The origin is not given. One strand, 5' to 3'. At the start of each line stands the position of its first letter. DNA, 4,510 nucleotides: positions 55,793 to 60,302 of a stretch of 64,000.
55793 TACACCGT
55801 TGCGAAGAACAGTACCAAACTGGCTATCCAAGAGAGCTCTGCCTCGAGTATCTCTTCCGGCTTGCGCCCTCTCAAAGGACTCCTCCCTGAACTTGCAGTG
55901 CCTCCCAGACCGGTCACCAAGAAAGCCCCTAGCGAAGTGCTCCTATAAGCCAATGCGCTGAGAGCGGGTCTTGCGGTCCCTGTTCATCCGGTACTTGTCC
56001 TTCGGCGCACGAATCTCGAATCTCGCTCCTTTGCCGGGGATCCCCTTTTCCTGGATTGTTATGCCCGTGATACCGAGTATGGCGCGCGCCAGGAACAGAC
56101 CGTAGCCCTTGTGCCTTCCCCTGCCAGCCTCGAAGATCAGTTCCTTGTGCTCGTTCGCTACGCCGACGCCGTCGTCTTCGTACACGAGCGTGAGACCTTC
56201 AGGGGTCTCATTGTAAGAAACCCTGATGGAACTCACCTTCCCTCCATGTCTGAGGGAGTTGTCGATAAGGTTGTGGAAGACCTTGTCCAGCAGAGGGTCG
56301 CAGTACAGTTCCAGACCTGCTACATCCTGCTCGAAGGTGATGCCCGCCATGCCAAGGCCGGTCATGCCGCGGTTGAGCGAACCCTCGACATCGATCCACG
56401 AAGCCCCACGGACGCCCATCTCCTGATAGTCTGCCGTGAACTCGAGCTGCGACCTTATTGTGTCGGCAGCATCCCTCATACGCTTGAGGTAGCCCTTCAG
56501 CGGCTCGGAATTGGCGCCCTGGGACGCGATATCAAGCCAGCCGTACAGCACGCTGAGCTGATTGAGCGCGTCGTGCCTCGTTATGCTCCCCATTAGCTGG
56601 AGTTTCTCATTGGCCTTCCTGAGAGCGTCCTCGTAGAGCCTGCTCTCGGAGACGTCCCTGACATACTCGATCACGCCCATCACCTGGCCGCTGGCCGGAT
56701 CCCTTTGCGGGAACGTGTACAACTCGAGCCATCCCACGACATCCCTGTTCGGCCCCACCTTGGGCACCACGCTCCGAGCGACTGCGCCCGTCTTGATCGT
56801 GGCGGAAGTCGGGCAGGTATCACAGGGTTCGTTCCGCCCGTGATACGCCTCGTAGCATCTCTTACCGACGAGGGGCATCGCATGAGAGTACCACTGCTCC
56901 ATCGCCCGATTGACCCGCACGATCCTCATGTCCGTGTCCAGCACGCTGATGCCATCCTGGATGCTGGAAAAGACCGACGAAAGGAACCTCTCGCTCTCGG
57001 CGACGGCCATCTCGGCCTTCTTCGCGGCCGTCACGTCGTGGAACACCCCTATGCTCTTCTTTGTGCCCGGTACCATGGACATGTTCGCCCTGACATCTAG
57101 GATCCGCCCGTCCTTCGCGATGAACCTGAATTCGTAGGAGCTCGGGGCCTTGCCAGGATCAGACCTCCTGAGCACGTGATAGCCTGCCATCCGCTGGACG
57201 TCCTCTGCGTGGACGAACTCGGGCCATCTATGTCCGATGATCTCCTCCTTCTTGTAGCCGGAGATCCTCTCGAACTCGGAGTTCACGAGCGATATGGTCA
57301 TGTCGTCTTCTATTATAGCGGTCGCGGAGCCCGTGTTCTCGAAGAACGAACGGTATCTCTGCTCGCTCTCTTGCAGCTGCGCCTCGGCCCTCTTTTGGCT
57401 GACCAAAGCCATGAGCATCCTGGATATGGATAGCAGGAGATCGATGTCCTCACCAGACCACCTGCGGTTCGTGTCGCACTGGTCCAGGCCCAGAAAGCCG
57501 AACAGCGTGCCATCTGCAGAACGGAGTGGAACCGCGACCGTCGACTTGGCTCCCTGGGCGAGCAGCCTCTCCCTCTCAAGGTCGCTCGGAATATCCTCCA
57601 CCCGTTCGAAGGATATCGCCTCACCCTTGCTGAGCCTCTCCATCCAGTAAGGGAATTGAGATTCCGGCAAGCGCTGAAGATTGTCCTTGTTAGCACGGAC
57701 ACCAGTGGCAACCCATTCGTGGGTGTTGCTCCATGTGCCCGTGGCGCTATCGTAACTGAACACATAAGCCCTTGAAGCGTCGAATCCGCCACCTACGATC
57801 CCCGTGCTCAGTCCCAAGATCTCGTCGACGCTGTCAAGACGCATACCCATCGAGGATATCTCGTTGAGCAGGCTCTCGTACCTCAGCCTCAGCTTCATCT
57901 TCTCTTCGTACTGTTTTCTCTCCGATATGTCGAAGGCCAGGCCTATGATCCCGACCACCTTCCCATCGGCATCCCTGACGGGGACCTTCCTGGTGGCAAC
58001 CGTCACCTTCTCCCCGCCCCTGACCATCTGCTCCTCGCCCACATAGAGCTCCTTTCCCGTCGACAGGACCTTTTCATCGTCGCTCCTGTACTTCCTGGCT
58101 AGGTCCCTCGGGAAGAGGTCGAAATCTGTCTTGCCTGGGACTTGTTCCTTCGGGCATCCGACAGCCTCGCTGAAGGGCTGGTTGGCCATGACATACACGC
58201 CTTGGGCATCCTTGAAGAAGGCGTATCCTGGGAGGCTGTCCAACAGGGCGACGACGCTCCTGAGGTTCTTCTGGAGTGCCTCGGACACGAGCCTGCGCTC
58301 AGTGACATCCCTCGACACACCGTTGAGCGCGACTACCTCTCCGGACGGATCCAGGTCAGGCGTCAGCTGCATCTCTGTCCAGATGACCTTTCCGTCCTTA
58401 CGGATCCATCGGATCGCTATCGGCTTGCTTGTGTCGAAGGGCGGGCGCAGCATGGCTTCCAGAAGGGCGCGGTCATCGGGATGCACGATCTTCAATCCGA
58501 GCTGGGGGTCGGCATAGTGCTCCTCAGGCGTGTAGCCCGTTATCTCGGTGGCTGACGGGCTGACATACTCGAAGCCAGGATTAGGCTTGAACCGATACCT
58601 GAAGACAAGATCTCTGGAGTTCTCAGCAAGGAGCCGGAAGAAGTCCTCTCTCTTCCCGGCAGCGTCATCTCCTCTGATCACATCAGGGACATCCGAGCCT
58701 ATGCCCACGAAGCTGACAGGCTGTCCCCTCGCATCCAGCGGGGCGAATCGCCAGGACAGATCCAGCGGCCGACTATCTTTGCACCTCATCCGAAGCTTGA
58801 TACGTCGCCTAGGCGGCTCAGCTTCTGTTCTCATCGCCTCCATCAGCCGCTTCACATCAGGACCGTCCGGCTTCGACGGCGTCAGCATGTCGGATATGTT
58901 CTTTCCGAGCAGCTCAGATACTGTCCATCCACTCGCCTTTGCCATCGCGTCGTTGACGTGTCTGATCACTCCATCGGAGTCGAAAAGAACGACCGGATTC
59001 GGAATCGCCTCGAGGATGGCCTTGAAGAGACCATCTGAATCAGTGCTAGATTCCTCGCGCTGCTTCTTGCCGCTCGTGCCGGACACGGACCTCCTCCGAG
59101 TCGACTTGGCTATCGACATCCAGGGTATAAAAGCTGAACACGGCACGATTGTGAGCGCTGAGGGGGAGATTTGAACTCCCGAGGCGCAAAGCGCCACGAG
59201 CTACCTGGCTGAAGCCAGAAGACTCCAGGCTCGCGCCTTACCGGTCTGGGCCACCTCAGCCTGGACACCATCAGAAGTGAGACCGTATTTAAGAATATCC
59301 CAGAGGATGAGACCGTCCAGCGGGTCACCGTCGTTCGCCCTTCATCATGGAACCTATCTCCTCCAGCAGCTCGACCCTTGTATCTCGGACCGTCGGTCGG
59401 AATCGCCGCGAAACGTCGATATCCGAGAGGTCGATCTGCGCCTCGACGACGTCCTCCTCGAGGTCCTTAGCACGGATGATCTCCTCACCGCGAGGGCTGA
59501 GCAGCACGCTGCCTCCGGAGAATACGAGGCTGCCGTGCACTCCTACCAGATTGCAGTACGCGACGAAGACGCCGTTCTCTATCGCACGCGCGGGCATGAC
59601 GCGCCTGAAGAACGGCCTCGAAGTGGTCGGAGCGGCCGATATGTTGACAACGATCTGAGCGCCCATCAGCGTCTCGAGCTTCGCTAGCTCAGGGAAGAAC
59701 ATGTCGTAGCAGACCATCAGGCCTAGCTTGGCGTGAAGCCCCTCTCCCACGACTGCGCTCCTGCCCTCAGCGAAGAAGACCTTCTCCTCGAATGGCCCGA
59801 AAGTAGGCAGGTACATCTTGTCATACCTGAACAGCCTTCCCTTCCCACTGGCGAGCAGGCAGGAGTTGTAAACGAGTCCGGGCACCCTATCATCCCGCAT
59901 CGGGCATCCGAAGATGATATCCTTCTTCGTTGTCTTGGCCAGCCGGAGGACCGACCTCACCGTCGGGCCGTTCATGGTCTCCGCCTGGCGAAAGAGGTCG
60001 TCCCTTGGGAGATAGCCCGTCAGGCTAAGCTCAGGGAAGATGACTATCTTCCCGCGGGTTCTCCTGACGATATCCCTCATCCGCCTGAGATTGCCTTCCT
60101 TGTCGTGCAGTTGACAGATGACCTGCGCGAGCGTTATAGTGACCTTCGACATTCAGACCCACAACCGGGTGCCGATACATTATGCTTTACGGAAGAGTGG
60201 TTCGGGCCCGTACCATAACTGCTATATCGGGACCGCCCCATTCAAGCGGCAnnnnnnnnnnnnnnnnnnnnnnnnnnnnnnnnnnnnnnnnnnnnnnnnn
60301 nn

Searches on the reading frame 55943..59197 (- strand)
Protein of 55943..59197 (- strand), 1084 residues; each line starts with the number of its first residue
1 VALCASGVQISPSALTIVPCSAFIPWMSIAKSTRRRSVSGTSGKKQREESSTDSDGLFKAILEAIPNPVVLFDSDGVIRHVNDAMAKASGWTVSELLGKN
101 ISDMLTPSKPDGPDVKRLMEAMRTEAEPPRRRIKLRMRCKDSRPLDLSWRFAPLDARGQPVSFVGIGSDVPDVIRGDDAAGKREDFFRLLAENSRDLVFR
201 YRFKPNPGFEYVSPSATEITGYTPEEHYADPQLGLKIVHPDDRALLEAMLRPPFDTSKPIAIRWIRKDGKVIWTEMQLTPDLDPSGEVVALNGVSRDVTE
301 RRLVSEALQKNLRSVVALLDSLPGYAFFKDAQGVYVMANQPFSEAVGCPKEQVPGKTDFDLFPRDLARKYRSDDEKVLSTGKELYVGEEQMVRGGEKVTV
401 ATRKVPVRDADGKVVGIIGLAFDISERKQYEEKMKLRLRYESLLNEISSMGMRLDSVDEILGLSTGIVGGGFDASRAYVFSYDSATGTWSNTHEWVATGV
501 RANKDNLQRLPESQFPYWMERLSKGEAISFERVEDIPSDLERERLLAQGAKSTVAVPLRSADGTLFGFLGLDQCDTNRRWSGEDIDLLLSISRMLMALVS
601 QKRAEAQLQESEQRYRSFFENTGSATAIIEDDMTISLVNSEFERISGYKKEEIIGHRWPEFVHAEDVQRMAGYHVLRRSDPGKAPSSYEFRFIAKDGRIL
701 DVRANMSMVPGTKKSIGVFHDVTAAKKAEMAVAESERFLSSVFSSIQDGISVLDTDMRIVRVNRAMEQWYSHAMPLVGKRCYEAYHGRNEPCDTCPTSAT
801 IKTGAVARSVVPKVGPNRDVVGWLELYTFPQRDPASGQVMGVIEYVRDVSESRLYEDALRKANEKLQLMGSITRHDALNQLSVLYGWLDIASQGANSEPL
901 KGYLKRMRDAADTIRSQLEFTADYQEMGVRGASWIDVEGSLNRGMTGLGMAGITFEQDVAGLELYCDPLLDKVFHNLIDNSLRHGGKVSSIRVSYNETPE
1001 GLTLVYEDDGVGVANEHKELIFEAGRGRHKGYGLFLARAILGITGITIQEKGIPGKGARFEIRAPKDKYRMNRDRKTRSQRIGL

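Call 23: search_protein_families(library=pfam, proteins=[window:55943-59197:-], max_evalue=0.000001)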
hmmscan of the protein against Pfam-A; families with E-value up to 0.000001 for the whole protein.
window:55943-59197:- (1084 aa): 8 families
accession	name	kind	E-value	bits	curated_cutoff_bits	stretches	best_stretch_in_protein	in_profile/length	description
PF08448.16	PAS_4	-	1.1e-65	219.2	23.1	3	319-429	1-110/110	PAS fold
PF00989.32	PAS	-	4e-46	156.1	22.6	2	57-170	2-113/113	PAS fold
PF13426.13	PAS_9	-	1.3e-45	154.3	27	3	627-724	5-103/103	PAS domain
PF08447.18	PAS_3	-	8.2e-38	129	25.6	2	211-294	3-88/89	PAS fold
PF13188.13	PAS_8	-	1e-28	98.7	21.8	1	57-110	2-55/65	PAS domain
PF02518.31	HATPase_c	-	5.1e-12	46.6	26.4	1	970-1067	6-110/111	Histidine kinase-, DNA gyrase B-, and HSP90-like ATPase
PF01590.32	GAF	-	6.3e-09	36.9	22.4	1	464-596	9-130/133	GAF domain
PF24820.1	Diguanyl_cycl_sensor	-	2.2e-08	34.5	28.1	0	624-713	7-100/109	Diguanylate cyclase-like sensor domain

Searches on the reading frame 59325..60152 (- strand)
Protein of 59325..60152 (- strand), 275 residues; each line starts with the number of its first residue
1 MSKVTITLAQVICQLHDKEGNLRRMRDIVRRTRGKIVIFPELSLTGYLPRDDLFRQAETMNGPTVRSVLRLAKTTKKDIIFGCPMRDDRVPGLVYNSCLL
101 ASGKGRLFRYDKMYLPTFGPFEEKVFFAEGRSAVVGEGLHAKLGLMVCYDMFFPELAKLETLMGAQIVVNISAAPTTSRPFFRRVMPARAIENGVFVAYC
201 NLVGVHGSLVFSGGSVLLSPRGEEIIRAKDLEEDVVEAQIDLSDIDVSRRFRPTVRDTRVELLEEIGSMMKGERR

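Call 23: search_protein_families(library=pfam, proteins=[window:59325-60152:-], max_evalue=0.000001)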
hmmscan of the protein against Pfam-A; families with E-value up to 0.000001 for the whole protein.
window:59325-60152:- (275 aa): 1 family
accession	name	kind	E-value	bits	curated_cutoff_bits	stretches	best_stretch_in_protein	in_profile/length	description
PF00795.27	CN_hydrolase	-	9.3e-41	140.3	23.2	1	14-247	9-253/256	Carbon-nitrogen hydrolase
